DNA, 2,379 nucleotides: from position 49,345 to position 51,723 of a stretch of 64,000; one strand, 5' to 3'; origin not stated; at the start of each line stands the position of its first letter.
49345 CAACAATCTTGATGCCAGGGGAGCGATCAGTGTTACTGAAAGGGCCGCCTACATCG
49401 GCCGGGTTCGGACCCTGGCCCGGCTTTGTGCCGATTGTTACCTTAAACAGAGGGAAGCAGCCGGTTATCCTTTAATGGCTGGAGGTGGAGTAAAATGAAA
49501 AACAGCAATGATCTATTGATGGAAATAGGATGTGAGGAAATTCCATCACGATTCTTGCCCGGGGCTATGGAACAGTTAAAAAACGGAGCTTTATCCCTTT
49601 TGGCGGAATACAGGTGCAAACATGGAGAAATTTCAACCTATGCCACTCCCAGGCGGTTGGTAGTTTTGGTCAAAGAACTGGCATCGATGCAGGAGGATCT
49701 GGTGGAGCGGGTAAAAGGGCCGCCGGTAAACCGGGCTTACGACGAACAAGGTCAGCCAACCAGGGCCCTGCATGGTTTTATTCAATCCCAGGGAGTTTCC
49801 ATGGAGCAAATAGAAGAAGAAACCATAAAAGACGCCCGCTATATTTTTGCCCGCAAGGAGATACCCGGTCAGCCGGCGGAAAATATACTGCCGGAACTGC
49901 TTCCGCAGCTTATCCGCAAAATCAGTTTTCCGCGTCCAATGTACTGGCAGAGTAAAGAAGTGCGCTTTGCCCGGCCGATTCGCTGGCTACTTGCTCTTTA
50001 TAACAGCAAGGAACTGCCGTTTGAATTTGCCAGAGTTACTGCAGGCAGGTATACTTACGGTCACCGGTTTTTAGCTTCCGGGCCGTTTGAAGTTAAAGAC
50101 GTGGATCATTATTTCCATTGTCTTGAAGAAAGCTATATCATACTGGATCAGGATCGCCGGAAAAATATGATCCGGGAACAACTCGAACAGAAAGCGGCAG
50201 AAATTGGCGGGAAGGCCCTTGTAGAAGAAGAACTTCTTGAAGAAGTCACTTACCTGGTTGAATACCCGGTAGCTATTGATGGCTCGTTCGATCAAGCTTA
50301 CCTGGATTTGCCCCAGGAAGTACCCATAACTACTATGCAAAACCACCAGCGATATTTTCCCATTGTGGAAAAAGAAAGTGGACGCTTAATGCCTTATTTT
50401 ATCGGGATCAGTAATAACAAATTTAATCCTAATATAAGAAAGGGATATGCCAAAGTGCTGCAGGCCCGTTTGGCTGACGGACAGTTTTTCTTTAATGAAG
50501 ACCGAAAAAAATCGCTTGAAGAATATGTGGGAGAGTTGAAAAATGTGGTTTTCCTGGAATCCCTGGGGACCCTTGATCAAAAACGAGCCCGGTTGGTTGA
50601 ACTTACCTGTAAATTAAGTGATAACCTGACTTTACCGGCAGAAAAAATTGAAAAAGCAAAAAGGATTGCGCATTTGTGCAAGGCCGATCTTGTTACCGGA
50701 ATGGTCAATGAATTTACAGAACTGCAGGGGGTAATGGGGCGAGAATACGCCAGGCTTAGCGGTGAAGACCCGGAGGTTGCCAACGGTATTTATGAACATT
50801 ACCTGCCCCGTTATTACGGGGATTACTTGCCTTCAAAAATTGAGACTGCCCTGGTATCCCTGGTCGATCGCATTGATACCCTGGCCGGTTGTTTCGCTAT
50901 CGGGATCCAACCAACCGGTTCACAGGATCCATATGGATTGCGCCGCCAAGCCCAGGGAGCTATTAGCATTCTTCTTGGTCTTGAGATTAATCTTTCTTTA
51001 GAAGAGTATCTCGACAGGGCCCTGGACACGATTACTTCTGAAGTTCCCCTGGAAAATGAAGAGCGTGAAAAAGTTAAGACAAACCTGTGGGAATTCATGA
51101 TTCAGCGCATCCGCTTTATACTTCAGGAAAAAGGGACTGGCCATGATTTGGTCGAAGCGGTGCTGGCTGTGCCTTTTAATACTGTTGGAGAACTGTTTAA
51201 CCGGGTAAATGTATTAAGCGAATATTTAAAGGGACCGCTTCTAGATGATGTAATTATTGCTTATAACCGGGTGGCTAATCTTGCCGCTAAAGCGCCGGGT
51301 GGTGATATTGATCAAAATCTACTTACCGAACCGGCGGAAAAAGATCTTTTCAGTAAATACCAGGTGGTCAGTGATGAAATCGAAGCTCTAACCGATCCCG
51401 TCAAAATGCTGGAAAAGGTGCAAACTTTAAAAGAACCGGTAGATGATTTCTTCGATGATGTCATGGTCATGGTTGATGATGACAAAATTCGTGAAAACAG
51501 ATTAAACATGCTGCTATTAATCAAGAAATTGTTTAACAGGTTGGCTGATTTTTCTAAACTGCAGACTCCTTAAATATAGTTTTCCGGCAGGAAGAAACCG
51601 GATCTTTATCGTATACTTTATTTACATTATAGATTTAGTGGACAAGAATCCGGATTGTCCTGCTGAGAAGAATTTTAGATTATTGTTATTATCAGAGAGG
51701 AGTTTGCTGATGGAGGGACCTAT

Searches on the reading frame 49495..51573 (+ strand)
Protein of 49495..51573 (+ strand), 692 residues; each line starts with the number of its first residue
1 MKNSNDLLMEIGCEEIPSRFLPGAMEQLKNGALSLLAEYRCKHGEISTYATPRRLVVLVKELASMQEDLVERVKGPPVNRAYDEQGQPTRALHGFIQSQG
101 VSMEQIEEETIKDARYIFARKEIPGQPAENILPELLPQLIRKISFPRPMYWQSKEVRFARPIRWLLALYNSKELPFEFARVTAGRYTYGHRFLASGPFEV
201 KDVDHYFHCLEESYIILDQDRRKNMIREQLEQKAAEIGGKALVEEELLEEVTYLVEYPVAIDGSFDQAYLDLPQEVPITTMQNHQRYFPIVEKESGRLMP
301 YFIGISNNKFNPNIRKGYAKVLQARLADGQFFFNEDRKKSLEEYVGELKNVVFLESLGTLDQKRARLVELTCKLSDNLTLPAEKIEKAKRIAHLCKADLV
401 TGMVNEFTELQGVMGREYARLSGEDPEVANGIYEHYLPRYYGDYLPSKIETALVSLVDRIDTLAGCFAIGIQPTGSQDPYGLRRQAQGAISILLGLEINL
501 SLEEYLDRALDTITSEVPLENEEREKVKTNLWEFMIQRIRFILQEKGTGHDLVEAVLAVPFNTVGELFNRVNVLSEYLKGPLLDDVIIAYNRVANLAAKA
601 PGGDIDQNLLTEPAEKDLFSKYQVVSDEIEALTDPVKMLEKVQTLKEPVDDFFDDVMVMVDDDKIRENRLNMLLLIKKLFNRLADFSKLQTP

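Call 48: search_protein_families(library=pfam, proteins=[window:49495-51573:+], max_evalue=0.000001)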
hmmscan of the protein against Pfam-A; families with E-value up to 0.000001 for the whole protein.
window:49495-51573:+ (692 aa): 2 families
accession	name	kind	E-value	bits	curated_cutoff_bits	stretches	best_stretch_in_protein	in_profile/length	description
PF02092.22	tRNA_synt_2f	-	6e-204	679.3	29.2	1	7-558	1-536/536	Glycyl-tRNA synthetase beta subunit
PF05746.21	DALR_1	-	2e-08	34.8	22.3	1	588-681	3-103/117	DALR anticodon binding domain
